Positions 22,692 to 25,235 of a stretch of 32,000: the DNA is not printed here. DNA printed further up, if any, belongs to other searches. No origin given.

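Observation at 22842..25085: Tat-exported lipoprotein version of a three-cofactor enoate/dienoyl-CoA-reductase-like enzyme with non-canonical catalytic residues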

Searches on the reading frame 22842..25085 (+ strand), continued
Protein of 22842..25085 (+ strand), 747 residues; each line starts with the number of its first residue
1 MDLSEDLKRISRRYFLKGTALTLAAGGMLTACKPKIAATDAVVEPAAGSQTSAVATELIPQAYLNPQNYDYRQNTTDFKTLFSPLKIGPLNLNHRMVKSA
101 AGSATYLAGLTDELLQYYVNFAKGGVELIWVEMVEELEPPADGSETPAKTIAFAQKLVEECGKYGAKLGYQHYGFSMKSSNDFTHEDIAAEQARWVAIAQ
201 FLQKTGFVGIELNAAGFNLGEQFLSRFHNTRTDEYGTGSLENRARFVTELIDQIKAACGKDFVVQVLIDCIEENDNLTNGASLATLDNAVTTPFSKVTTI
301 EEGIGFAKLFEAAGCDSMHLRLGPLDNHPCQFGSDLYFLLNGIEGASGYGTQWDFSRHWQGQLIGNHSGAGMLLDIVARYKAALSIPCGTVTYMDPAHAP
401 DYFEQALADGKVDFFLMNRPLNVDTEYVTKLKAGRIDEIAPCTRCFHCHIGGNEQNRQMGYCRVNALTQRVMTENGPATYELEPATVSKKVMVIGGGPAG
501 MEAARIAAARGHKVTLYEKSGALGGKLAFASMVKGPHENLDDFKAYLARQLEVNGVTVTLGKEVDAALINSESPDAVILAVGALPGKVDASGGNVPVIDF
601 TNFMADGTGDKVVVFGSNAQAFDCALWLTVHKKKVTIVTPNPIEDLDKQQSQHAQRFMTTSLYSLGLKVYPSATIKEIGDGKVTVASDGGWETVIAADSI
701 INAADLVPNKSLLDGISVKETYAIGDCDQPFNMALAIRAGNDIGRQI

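Call 6: find_homologous_proteins(query=window:22842-25085:+, max_evalue=1e-10)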
Query window:22842-25085:+ (747 aa): 2619 proteins with E <= 1e-10 among 8000 candidates; the best 120 are listed.
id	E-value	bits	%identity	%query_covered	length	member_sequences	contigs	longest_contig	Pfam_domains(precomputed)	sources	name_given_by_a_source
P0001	0.0e+0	1652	96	100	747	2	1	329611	PF01266.31,PF00724.27,PF13450.13,PF00890.31,PF07992.21,PF00070.34,PF13738.13,PF03486.21,PF01134.29,PF12831.14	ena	-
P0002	0.0e+0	1486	86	100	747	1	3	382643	PF01266.31,PF00724.27,PF13450.13,PF00890.31,PF07992.21,PF00070.34,PF13738.13,PF03486.21,PF01262.28,PF01134.29,PF12831.14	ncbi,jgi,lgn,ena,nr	ncbi:MAG TPA: FAD-dependent oxidoreductase [Bellilinea sp.]|jgi:2,4-dienoyl-CoA reductase-like NADH-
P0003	0.0e+0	1485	85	100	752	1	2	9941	PF01266.31,PF00724.27,PF13450.13,PF00890.31,PF07992.21,PF00070.34,PF13738.13,PF03486.21,PF01134.29,PF12831.14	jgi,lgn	jgi:2,4-dienoyl-CoA reductase-like NADH-dependent reductase (Old Yellow Enzyme family)/thioredoxin r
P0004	0.0e+0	1481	85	100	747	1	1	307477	PF01266.31,PF00724.27,PF13450.13,PF00890.31,PF07992.21,PF00070.34,PF13738.13,PF03486.21,PF01262.28,PF01134.29,PF12831.14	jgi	jgi:2,4-dienoyl-CoA reductase-like NADH-dependent reductase (Old Yellow Enzyme family)/thioredoxin r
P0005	0.0e+0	1480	85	100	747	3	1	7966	PF01266.31,PF00724.27,PF13450.13,PF00890.31,PF07992.21,PF00070.34,PF13738.13,PF03486.21,PF01262.28,PF01134.29,PF12831.14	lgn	-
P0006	0.0e+0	1469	84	100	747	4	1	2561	PF01266.31,PF00724.27,PF13450.13,PF00890.31,PF07992.21,PF00070.34,PF13738.13,PF03486.21,PF01134.29,PF12831.14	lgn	-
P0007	0.0e+0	1460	83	100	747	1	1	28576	PF01266.31,PF00724.27,PF13450.13,PF00890.31,PF07992.21,PF00070.34,PF13738.13,PF03486.21,PF01262.28,PF01134.29,PF12831.14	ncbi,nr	ncbi:MAG: FAD-dependent oxidoreductase [Anaerolineae bacterium]|nr:FAD-dependent oxidoreductase [Ana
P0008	0.0e+0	1454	85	99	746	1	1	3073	PF01266.31,PF00724.27,PF13450.13,PF00890.31,PF07992.21,PF00070.34,PF13738.13,PF03486.21,PF01262.28,PF01134.29,PF12831.14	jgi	-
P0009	0.0e+0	1454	85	99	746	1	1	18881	PF01266.31,PF00724.27,PF13450.13,PF00890.31,PF07992.21,PF00070.34,PF13738.13,PF03486.21,PF01262.28,PF01134.29,PF12831.14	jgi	jgi:2,4-dienoyl-CoA reductase-like NADH-dependent reductase (Old Yellow Enzyme family)/thioredoxin r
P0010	0.0e+0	1449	83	100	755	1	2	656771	PF01266.31,PF00724.27,PF13450.13,PF00890.31,PF07992.21,PF00070.34,PF13738.13,PF03486.21,PF01134.29,PF12831.14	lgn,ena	-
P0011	0.0e+0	1448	83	100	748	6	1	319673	PF01266.31,PF00724.27,PF13450.13,PF00890.31,PF07992.21,PF00070.34,PF13738.13,PF03486.21,PF01134.29,PF12831.14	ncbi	-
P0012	0.0e+0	1429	82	100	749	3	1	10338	PF00724.27,PF13450.13,PF07992.21,PF00070.34,PF13738.13,PF03486.21,PF01134.29,PF12831.14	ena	-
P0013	0.0e+0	1413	82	100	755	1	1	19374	PF01266.31,PF00724.27,PF13450.13,PF00890.31,PF07992.21,PF00070.34,PF13738.13,PF03486.21,PF01262.28,PF01134.29,PF12831.14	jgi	jgi:2,4-dienoyl-CoA reductase-like NADH-dependent reductase (Old Yellow Enzyme family)/thioredoxin r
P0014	0.0e+0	1410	82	99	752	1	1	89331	PF01266.31,PF00724.27,PF13450.13,PF00890.31,PF07992.21,PF00070.34,PF13738.13,PF03486.21,PF01134.29,PF12831.14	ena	-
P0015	0.0e+0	1410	81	100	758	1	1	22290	PF00724.27,PF10518.15,PF13450.13,PF07992.21,PF00070.34,PF13738.13,PF03486.21,PF01134.29,PF12831.14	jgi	jgi:2,4-dienoyl-CoA reductase-like NADH-dependent reductase (Old Yellow Enzyme family)/thioredoxin r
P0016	0.0e+0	1407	82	99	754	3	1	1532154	PF01266.31,PF00724.27,PF10518.15,PF13450.13,PF00890.31,PF07992.21,PF00070.34,PF13738.13,PF03486.21,PF01134.29,PF12831.14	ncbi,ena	-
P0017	0.0e+0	1397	81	100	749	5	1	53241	PF01266.31,PF00724.27,PF13450.13,PF00890.31,PF07992.21,PF00070.34,PF13738.13,PF03486.21,PF01262.28,PF01134.29,PF12831.14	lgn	-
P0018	0.0e+0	1393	81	99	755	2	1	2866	PF01266.31,PF00724.27,PF13450.13,PF00890.31,PF07992.21,PF00070.34,PF13738.13,PF03486.21,PF01134.29,PF12831.14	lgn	-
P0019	0.0e+0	1392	81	100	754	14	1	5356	PF01266.31,PF00724.27,PF13450.13,PF00890.31,PF07992.21,PF00070.34,PF13738.13,PF03486.21,PF01134.29,PF12831.14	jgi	-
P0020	0.0e+0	1388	81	100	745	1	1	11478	PF01266.31,PF00724.27,PF13450.13,PF00890.31,PF07992.21,PF00070.34,PF13738.13,PF03486.21,PF01262.28,PF01134.29,PF12831.14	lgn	-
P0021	0.0e+0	1384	80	100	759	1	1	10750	PF01266.31,PF00724.27,PF13450.13,PF00890.31,PF07992.21,PF00070.34,PF13738.13,PF03486.21,PF01262.28,PF01134.29,PF12831.14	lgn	-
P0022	0.0e+0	1375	80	100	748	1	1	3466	PF01266.31,PF00724.27,PF13450.13,PF00890.31,PF07992.21,PF00070.34,PF13738.13,PF03486.21,PF01262.28,PF01134.29,PF12831.14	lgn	-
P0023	0.0e+0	1370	79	99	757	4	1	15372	PF01266.31,PF00724.27,PF13450.13,PF00890.31,PF07992.21,PF00070.34,PF13738.13,PF03486.21,PF01134.29,PF12831.14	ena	-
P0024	0.0e+0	1369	78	100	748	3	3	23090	PF01266.31,PF00724.27,PF10518.15,PF13450.13,PF07992.21,PF00070.34,PF13738.13,PF03486.21,PF01134.29,PF12831.14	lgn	-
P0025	0.0e+0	1368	79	100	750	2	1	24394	PF01266.31,PF00724.27,PF13450.13,PF00890.31,PF07992.21,PF00070.34,PF13738.13,PF03486.21,PF01134.29,PF12831.14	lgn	-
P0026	0.0e+0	1367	80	99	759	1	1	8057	PF01266.31,PF00724.27,PF10518.15,PF13450.13,PF00890.31,PF07992.21,PF00070.34,PF13738.13,PF03486.21,PF01134.29,PF12831.14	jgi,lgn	jgi:2,4-dienoyl-CoA reductase-like NADH-dependent reductase (Old Yellow Enzyme family)/thioredoxin r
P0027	0.0e+0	1367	79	100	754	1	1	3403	PF01266.31,PF00724.27,PF13450.13,PF00890.31,PF07992.21,PF00070.34,PF13738.13,PF03486.21,PF01134.29,PF12831.14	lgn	-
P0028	0.0e+0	1366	80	100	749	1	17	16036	PF01266.31,PF00724.27,PF13450.13,PF00890.31,PF07992.21,PF00070.34,PF13738.13,PF03486.21,PF01262.28,PF01134.29,PF12831.14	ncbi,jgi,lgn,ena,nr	ncbi:MAG: FAD-dependent oxidoreductase [Chloroflexi bacterium]|nr:FAD-dependent oxidoreductase [Chlo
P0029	0.0e+0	1361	78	100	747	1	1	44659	PF01266.31,PF00724.27,PF13450.13,PF00890.31,PF07992.21,PF00070.34,PF13738.13,PF03486.21,PF01134.29,PF12831.14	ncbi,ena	-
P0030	0.0e+0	1359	80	100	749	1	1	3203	PF01266.31,PF00724.27,PF13450.13,PF00890.31,PF07992.21,PF00070.34,PF13738.13,PF03486.21,PF01262.28,PF01134.29,PF12831.14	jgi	-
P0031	0.0e+0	1351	78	100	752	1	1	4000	PF01266.31,PF00724.27,PF13450.13,PF00890.31,PF07992.21,PF00070.34,PF13738.13,PF03486.21,PF01134.29,PF12831.14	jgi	jgi:2,4-dienoyl-CoA reductase-like NADH-dependent reductase (Old Yellow Enzyme family)/thioredoxin r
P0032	0.0e+0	1345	78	99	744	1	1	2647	PF01266.31,PF00724.27,PF13450.13,PF00890.31,PF07992.21,PF00070.34,PF13738.13,PF03486.21,PF01134.29,PF12831.14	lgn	-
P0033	0.0e+0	1345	77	100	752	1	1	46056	PF01266.31,PF00724.27,PF13450.13,PF00890.31,PF07992.21,PF00070.34,PF13738.13,PF03486.21,PF01262.28,PF01134.29,PF12831.14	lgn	-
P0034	0.0e+0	1340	78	99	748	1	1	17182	PF01266.31,PF00724.27,PF10518.15,PF13450.13,PF00890.31,PF07992.21,PF00070.34,PF13738.13,PF03486.21,PF01134.29,PF12831.14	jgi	-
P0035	0.0e+0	1335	76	100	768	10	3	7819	PF01266.31,PF00724.27,PF13450.13,PF00890.31,PF07992.21,PF00070.34,PF13738.13,PF03486.21,PF01262.28,PF01134.29,PF12831.14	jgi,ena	-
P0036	0.0e+0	1334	78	99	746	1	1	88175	PF01266.31,PF00724.27,PF13450.13,PF00890.31,PF07992.21,PF00070.34,PF13738.13,PF03486.21,PF01262.28,PF01134.29,PF12831.14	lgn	-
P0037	0.0e+0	1334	76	100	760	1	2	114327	PF13241.13,PF00724.27,PF13450.13,PF07992.21,PF00070.34,PF03486.21,PF01134.29,PF12831.14,PF01266.31,PF00890.31,PF13738.13,PF01262.28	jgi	jgi:2,4-dienoyl-CoA reductase-like NADH-dependent reductase (Old Yellow Enzyme family)/thioredoxin r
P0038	0.0e+0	1330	78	99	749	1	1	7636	PF01266.31,PF00724.27,PF13450.13,PF00890.31,PF07992.21,PF00070.34,PF13738.13,PF03486.21,PF01134.29,PF12831.14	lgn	-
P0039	0.0e+0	1328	77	99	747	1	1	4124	PF01266.31,PF00724.27,PF13450.13,PF07992.21,PF00070.34,PF13738.13,PF03486.21,PF01262.28,PF01134.29,PF12831.14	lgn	-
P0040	0.0e+0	1323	77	99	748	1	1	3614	PF01266.31,PF00724.27,PF13450.13,PF00890.31,PF07992.21,PF00070.34,PF13738.13,PF03486.21,PF01262.28,PF01134.29,PF12831.14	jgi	jgi:2,4-dienoyl-CoA reductase-like NADH-dependent reductase (Old Yellow Enzyme family)/thioredoxin r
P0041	0.0e+0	1322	81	94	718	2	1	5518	PF01266.31,PF00724.27,PF13450.13,PF00890.31,PF07992.21,PF00070.34,PF13738.13,PF03486.21,PF01262.28,PF01134.29,PF12831.14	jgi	jgi:2,4-dienoyl-CoA reductase-like NADH-dependent reductase (Old Yellow Enzyme family)/thioredoxin r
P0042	0.0e+0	1321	78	100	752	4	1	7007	PF01266.31,PF00724.27,PF13450.13,PF00890.31,PF07992.21,PF00070.34,PF13738.13,PF03486.21,PF12831.14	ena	-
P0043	0.0e+0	1320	77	99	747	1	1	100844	PF01266.31,PF00724.27,PF13450.13,PF07992.21,PF00070.34,PF13738.13,PF03486.21,PF01134.29,PF12831.14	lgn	-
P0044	0.0e+0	1320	78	99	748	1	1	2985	PF01266.31,PF00724.27,PF13450.13,PF00890.31,PF07992.21,PF00070.34,PF13738.13,PF03486.21,PF01262.28,PF01134.29,PF12831.14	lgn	-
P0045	0.0e+0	1320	78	99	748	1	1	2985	PF01266.31,PF00724.27,PF13450.13,PF00890.31,PF07992.21,PF00070.34,PF13738.13,PF03486.21,PF01262.28,PF01134.29,PF12831.14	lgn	-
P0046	0.0e+0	1319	77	99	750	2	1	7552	PF01266.31,PF00724.27,PF13450.13,PF00890.31,PF07992.21,PF00070.34,PF13738.13,PF03486.21,PF01134.29,PF12831.14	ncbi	-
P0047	0.0e+0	1319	77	100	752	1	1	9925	PF01266.31,PF00724.27,PF13450.13,PF00890.31,PF07992.21,PF00070.34,PF13738.13,PF03486.21,PF01134.29,PF12831.14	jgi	jgi:2,4-dienoyl-CoA reductase-like NADH-dependent reductase (Old Yellow Enzyme family)/thioredoxin r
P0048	0.0e+0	1318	76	99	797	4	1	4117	PF00724.27,PF10518.15,PF13450.13,PF07992.21,PF00070.34,PF13738.13,PF03486.21,PF12831.14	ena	-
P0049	0.0e+0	1317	81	93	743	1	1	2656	PF01266.31,PF00724.27,PF13450.13,PF07992.21,PF00070.34,PF13738.13,PF03486.21,PF01262.28,PF01134.29,PF12831.14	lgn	-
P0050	0.0e+0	1316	77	99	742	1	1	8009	PF01266.31,PF00724.27,PF13450.13,PF07992.21,PF00070.34,PF13738.13,PF03486.21,PF12831.14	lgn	-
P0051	0.0e+0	1316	77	99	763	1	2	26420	PF01266.31,PF00724.27,PF13450.13,PF07992.21,PF00070.34,PF13738.13,PF03486.21,PF01134.29,PF12831.14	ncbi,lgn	ncbi:MAG: FAD-dependent oxidoreductase [Anaerolineaceae bacterium]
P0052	0.0e+0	1316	76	100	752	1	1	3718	PF01266.31,PF13241.13,PF00724.27,PF13450.13,PF00890.31,PF07992.21,PF00070.34,PF13738.13,PF03486.21,PF01134.29,PF12831.14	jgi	jgi:2,4-dienoyl-CoA reductase-like NADH-dependent reductase (Old Yellow Enzyme family)/thioredoxin r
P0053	0.0e+0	1312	78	99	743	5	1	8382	PF01266.31,PF00724.27,PF13450.13,PF07992.21,PF00070.34,PF13738.13,PF03486.21,PF12831.14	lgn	-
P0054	0.0e+0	1311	77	99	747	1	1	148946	PF01266.31,PF00724.27,PF13450.13,PF07992.21,PF00070.34,PF13738.13,PF03486.21,PF01134.29,PF12831.14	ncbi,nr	ncbi:MAG: FAD-dependent oxidoreductase [Clostridia bacterium]|nr:FAD-dependent oxidoreductase [Clost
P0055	0.0e+0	1311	81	92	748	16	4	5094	PF01266.31,PF00724.27,PF13450.13,PF00890.31,PF07992.21,PF00070.34,PF13738.13,PF03486.21,PF12831.14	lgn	-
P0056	0.0e+0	1309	77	100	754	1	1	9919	PF01266.31,PF00724.27,PF13450.13,PF00890.31,PF07992.21,PF00070.34,PF13738.13,PF03486.21,PF01134.29,PF12831.14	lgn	-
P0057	0.0e+0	1309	77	100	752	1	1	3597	PF01266.31,PF00724.27,PF13450.13,PF00890.31,PF07992.21,PF00070.34,PF13738.13,PF03486.21,PF01134.29,PF12831.14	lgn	-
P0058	0.0e+0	1308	77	99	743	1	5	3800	PF01266.31,PF00724.27,PF13450.13,PF00890.31,PF07992.21,PF00070.34,PF13738.13,PF03486.21,PF01134.29,PF12831.14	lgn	-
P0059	0.0e+0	1307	77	99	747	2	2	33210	PF01266.31,PF00724.27,PF13450.13,PF07992.21,PF00070.34,PF13738.13,PF03486.21,PF12831.14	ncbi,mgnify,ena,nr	ncbi:MAG: FAD-dependent oxidoreductase [Tissierellia bacterium]|mgnify:CR=1 FL=1|nr:FAD-dependent ox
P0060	0.0e+0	1307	75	100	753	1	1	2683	PF01266.31,PF00724.27,PF13450.13,PF00890.31,PF07992.21,PF00070.34,PF13738.13,PF03486.21,PF01134.29,PF12831.14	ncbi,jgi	-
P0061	0.0e+0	1302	78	96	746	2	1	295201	PF01266.31,PF00724.27,PF13450.13,PF00890.31,PF07992.21,PF00070.34,PF13738.13,PF03486.21,PF01134.29,PF12831.14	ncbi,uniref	ncbi:FAD-dependent oxidoreductase [Desulfitobacterium sp. THU1]|uniref:oxidoreductase n=1 Tax=Desulf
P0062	0.0e+0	1297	80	93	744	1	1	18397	PF01266.31,PF00724.27,PF13450.13,PF07992.21,PF00070.34,PF13738.13,PF03486.21,PF01262.28,PF01134.29,PF12831.14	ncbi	-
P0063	0.0e+0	1295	76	99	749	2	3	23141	PF01266.31,PF00724.27,PF13450.13,PF00890.31,PF07992.21,PF00070.34,PF13738.13,PF03486.21,PF01134.29,PF12831.14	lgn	-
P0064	0.0e+0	1291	75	100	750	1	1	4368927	PF01266.31,PF00724.27,PF13450.13,PF07992.21,PF00070.34,PF13738.13,PF03486.21,PF12831.14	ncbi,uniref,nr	ncbi:oxidoreductase [Bacillus tuaregi]|uniref:oxidoreductase n=1 Tax=Bacillus tuaregi TaxID=1816695 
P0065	0.0e+0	1290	76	99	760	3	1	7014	PF01266.31,PF00724.27,PF13450.13,PF07992.21,PF00070.34,PF13738.13,PF03486.21,PF01134.29,PF12831.14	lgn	-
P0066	0.0e+0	1290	79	94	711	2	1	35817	PF01266.31,PF00724.27,PF13450.13,PF00890.31,PF07992.21,PF00070.34,PF13738.13,PF03486.21,PF01134.29,PF12831.14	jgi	jgi:2,4-dienoyl-CoA reductase-like NADH-dependent reductase (Old Yellow Enzyme family)/thioredoxin r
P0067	0.0e+0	1289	75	100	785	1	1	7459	PF01266.31,PF00724.27,PF13450.13,PF00890.31,PF07992.21,PF00070.34,PF13738.13,PF03486.21,PF12831.14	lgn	-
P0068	0.0e+0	1289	79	93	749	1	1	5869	PF01266.31,PF00724.27,PF13450.13,PF00890.31,PF07992.21,PF00070.34,PF13738.13,PF03486.21,PF01134.29,PF12831.14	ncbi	-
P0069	0.0e+0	1288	76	99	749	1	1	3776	PF01266.31,PF00724.27,PF13450.13,PF00890.31,PF07992.21,PF00070.34,PF13738.13,PF03486.21,PF01134.29,PF12831.14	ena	-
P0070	0.0e+0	1286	76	99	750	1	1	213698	PF01266.31,PF00724.27,PF13450.13,PF07992.21,PF00070.34,PF13738.13,PF03486.21,PF01262.28,PF12831.14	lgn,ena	-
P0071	0.0e+0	1285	75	99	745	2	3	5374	PF00724.27,PF07992.21,PF00070.34,PF13738.13,PF12831.14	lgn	-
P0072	0.0e+0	1284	75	99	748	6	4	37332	PF01266.31,PF00724.27,PF13450.13,PF00890.31,PF07992.21,PF00070.34,PF13738.13,PF03486.21,PF01134.29,PF12831.14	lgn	-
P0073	0.0e+0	1283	79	93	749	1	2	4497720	PF01266.31,PF00724.27,PF13450.13,PF07992.21,PF00070.34,PF13738.13,PF03486.21,PF01134.29,PF12831.14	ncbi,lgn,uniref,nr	ncbi:FAD-dependent oxidoreductase [Dehalobacter sp. DCM]|uniref:oxidoreductase n=1 Tax=Dehalobacter 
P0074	0.0e+0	1282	75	100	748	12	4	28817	PF01266.31,PF00724.27,PF13450.13,PF00890.31,PF07992.21,PF00070.34,PF13738.13,PF03486.21,PF01134.29,PF12831.14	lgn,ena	-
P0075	0.0e+0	1279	75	100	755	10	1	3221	PF01266.31,PF00724.27,PF13450.13,PF00890.31,PF07992.21,PF00070.34,PF13738.13,PF03486.21,PF01134.29,PF12831.14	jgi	jgi:2,4-dienoyl-CoA reductase-like NADH-dependent reductase (Old Yellow Enzyme family)/thioredoxin r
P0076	0.0e+0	1279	74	99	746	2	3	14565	PF01266.31,PF00724.27,PF13450.13,PF00890.31,PF07992.21,PF00070.34,PF13738.13,PF03486.21,PF01134.29,PF12831.14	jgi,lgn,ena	-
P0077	0.0e+0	1279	75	99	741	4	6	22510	PF01266.31,PF00724.27,PF13450.13,PF07992.21,PF00070.34,PF13738.13,PF03486.21,PF01134.29,PF12831.14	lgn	-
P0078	0.0e+0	1277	75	99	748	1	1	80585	PF01266.31,PF00724.27,PF13450.13,PF07992.21,PF00070.34,PF13738.13,PF03486.21,PF01134.29,PF12831.14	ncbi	-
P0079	0.0e+0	1276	74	99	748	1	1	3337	PF01266.31,PF00724.27,PF13450.13,PF00890.31,PF07992.21,PF00070.34,PF13738.13,PF03486.21,PF01262.28,PF01134.29,PF12831.14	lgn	-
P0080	0.0e+0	1276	76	99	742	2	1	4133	PF00724.27,PF13450.13,PF07992.21,PF00070.34,PF13738.13,PF12831.14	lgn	-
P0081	0.0e+0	1276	75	99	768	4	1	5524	PF01266.31,PF00724.27,PF13450.13,PF00890.31,PF07992.21,PF00070.34,PF13738.13,PF03486.21,PF01134.29,PF12831.14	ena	-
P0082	0.0e+0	1275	75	99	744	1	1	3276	PF01266.31,PF00724.27,PF13450.13,PF00890.31,PF07992.21,PF00070.34,PF13738.13,PF03486.21,PF01262.28,PF01134.29,PF12831.14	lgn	-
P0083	0.0e+0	1275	75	99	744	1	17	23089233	PF01266.31,PF00724.27,PF13450.13,PF00890.31,PF07992.21,PF00070.34,PF13738.13,PF03486.21,PF01262.28,PF01134.29,PF12831.14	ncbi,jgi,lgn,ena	jgi:2,4-dienoyl-CoA reductase-like NADH-dependent reductase (Old Yellow Enzyme family)/thioredoxin r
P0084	0.0e+0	1275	75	99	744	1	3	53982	PF01266.31,PF00724.27,PF13450.13,PF00890.31,PF07992.21,PF00070.34,PF13738.13,PF03486.21,PF01262.28,PF01134.29,PF12831.14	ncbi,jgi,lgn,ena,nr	ncbi:MAG TPA: FAD-dependent oxidoreductase [Tissierellia bacterium]|nr:FAD-dependent oxidoreductase 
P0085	0.0e+0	1273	76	99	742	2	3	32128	PF00724.27,PF13450.13,PF00890.31,PF07992.21,PF00070.34,PF13738.13,PF01134.29,PF12831.14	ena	-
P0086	0.0e+0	1270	74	99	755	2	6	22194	PF01266.31,PF00724.27,PF13450.13,PF00890.31,PF07992.21,PF00070.34,PF13738.13,PF03486.21,PF01262.28,PF01134.29,PF12831.14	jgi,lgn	-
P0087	0.0e+0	1270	74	100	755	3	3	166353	PF01266.31,PF00724.27,PF13450.13,PF00890.31,PF07992.21,PF00070.34,PF13738.13,PF03486.21,PF01134.29,PF12831.14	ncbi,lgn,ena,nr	ncbi:MAG: NADH:flavin oxidoreductase [Anaerolineaceae bacterium]|nr:NADH:flavin oxidoreductase [Anae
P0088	0.0e+0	1267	74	99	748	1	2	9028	PF01266.31,PF00724.27,PF13450.13,PF00890.31,PF07992.21,PF00070.34,PF13738.13,PF03486.21,PF01262.28,PF01134.29,PF12831.14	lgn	-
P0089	0.0e+0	1265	73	100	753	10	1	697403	PF01266.31,PF00724.27,PF13450.13,PF07992.21,PF00070.34,PF13738.13,PF03486.21,PF01134.29,PF12831.14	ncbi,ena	-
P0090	0.0e+0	1265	75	99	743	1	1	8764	PF00724.27,PF13450.13,PF07992.21,PF00070.34,PF13738.13,PF12831.14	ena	-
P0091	0.0e+0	1264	75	99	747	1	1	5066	PF01266.31,PF00724.27,PF13450.13,PF07992.21,PF00070.34,PF13738.13,PF03486.21,PF01134.29,PF12831.14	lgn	-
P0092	0.0e+0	1262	74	100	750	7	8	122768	PF01266.31,PF00724.27,PF13450.13,PF00890.31,PF07992.21,PF00070.34,PF13738.13,PF03486.21,PF01262.28,PF01134.29,PF12831.14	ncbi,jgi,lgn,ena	-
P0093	0.0e+0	1246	77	93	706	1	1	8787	PF01266.31,PF00724.27,PF13450.13,PF07992.21,PF00070.34,PF13738.13,PF03486.21,PF01134.29,PF12831.14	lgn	-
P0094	0.0e+0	1243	73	99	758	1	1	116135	PF01266.31,PF00724.27,PF13450.13,PF00890.31,PF07992.21,PF00070.34,PF13738.13,PF03486.21,PF01134.29,PF12831.14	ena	-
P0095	0.0e+0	1239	78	92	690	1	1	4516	PF01266.31,PF00724.27,PF13450.13,PF00890.31,PF07992.21,PF00070.34,PF13738.13,PF03486.21,PF01134.29,PF12831.14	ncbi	-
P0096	0.0e+0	1231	72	99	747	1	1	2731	PF01266.31,PF00724.27,PF13450.13,PF07992.21,PF00070.34,PF13738.13,PF03486.21,PF01262.28,PF01134.29,PF12831.14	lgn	-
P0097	0.0e+0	1214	71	99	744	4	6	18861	PF01266.31,PF00724.27,PF13450.13,PF00890.31,PF07992.21,PF00070.34,PF13738.13,PF03486.21,PF01262.28,PF01134.29,PF12831.14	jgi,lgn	jgi:2,4-dienoyl-CoA reductase-like NADH-dependent reductase (Old Yellow Enzyme family)/thioredoxin r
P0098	0.0e+0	1213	72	99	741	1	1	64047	PF01266.31,PF00724.27,PF13450.13,PF07992.21,PF00070.34,PF13738.13,PF03486.21,PF12831.14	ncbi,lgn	-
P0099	0.0e+0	1195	71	99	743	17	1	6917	PF00724.27,PF13450.13,PF00890.31,PF07992.21,PF00070.34,PF13738.13,PF03486.21,PF12831.14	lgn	-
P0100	0.0e+0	1193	70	99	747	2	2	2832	PF01266.31,PF00724.27,PF07992.21,PF00070.34,PF13738.13,PF03486.21,PF01262.28,PF01134.29,PF12831.14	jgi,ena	-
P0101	0.0e+0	1180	74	93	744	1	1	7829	PF00724.27,PF13450.13,PF07992.21,PF00070.34,PF13738.13,PF03486.21,PF12831.14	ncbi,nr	ncbi:MAG: FAD-dependent oxidoreductase, partial [Coriobacteriales bacterium]|nr:FAD-dependent oxidor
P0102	0.0e+0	1180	74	93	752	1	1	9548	PF01266.31,PF00724.27,PF13450.13,PF07992.21,PF00070.34,PF13738.13,PF03486.21,PF12831.14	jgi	jgi:2,4-dienoyl-CoA reductase-like NADH-dependent reductase (Old Yellow Enzyme family)/thioredoxin r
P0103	0.0e+0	1179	70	99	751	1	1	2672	PF01266.31,PF00724.27,PF13450.13,PF07992.21,PF00070.34,PF13738.13,PF03486.21,PF01134.29,PF12831.14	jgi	jgi:2,4-dienoyl-CoA reductase-like NADH-dependent reductase (Old Yellow Enzyme family)/thioredoxin r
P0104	0.0e+0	1178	73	93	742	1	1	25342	PF01266.31,PF00724.27,PF13450.13,PF00890.31,PF07992.21,PF00070.34,PF13738.13,PF03486.21,PF12831.14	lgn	-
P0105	0.0e+0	1172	74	93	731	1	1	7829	PF00724.27,PF13450.13,PF07992.21,PF00070.34,PF13738.13,PF03486.21,PF12831.14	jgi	jgi:2,4-dienoyl-CoA reductase-like NADH-dependent reductase (Old Yellow Enzyme family)/thioredoxin r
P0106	0.0e+0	1170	71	94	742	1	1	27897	PF00724.27,PF13450.13,PF00890.31,PF07992.21,PF00070.34,PF13738.13,PF03486.21,PF12831.14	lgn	-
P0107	0.0e+0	1166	73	93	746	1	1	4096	PF01266.31,PF00724.27,PF13450.13,PF07992.21,PF00070.34,PF13738.13,PF03486.21,PF12831.14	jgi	jgi:2,4-dienoyl-CoA reductase-like NADH-dependent reductase (Old Yellow Enzyme family)/thioredoxin r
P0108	0.0e+0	1159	74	90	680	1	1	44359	PF01266.31,PF00724.27,PF13450.13,PF07992.21,PF00070.34,PF13738.13,PF03486.21,PF01134.29,PF12831.14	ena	-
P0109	0.0e+0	1158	67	99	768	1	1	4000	PF00724.27,PF13450.13,PF07992.21,PF00070.34,PF13738.13,PF12831.14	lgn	-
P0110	0.0e+0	1156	71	94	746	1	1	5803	PF01266.31,PF00724.27,PF13450.13,PF07992.21,PF00070.34,PF13738.13,PF03486.21,PF12831.14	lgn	-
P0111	0.0e+0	1151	72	92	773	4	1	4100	PF00724.27,PF13450.13,PF07992.21,PF00070.34,PF13738.13,PF12831.14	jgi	-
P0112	0.0e+0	1151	72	93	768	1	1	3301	PF00724.27,PF13450.13,PF07992.21,PF00070.34,PF13738.13,PF03486.21,PF12831.14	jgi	jgi:2,4-dienoyl-CoA reductase-like NADH-dependent reductase (Old Yellow Enzyme family)/thioredoxin r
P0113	0.0e+0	1148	70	95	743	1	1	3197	PF01266.31,PF00724.27,PF13450.13,PF07992.21,PF00070.34,PF13738.13,PF03486.21,PF12831.14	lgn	-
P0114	0.0e+0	1148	69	99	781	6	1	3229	PF00724.27,PF13450.13,PF07992.21,PF00070.34,PF13738.13,PF03486.21,PF01262.28,PF01134.29,PF12831.14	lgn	-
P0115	0.0e+0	1147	68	99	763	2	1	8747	PF01266.31,PF00724.27,PF13450.13,PF07992.21,PF00070.34,PF13738.13,PF12831.14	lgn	-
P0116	0.0e+0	1145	71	93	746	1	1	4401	PF00724.27,PF13450.13,PF07992.21,PF00070.34,PF13738.13,PF03486.21,PF01134.29,PF12831.14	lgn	-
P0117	0.0e+0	1143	69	99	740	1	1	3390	PF00724.27,PF13450.13,PF07992.21,PF00070.34,PF13738.13,PF03486.21,PF01134.29,PF12831.14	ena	-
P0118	0.0e+0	1143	68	99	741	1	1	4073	PF00724.27,PF13450.13,PF00890.31,PF07992.21,PF00070.34,PF13738.13,PF03486.21,PF01134.29,PF12831.14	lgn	-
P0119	0.0e+0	1142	69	99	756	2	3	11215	PF00724.27,PF13450.13,PF07992.21,PF00070.34,PF13738.13,PF03486.21,PF12831.14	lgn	-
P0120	0.0e+0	1141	67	100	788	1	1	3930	PF00724.27,PF10518.15,PF13450.13,PF07992.21,PF00070.34,PF13738.13,PF12831.14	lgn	-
